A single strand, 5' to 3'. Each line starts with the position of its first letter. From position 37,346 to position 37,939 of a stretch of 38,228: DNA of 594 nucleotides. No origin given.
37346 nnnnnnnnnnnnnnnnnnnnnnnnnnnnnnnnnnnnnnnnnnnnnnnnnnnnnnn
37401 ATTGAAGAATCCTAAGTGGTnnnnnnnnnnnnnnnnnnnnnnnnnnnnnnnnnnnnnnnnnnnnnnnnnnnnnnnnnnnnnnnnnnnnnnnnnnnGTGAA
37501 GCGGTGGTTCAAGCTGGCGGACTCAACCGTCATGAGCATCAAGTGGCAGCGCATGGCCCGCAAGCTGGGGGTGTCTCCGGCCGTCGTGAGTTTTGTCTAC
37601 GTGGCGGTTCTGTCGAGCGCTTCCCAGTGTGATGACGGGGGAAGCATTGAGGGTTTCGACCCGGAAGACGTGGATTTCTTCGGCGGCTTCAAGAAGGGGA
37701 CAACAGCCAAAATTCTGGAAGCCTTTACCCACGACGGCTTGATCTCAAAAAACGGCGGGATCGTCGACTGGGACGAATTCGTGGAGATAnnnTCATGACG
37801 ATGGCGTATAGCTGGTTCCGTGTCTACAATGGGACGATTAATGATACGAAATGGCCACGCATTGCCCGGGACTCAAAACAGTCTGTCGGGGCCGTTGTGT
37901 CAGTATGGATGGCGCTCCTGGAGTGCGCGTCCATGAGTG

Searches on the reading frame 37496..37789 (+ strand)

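Call 9: search_protein_families(library=pfam, max_evalue=0.1, proteins=[window:37496-37789:+])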
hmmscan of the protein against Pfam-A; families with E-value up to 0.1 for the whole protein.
seq(98 aa): 1 family
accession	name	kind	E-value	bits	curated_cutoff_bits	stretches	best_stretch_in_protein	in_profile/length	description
PF13545.12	HTH_Crp_2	-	0.077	13.4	27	0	69-92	38-64/70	Crp-like helix-turn-helix domain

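Call 10: search_protein_families(library=phrogs, max_evalue=0.01, proteins=[window:37496-37789:+])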
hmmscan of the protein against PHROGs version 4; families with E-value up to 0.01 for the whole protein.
seq(98 aa): 0 families
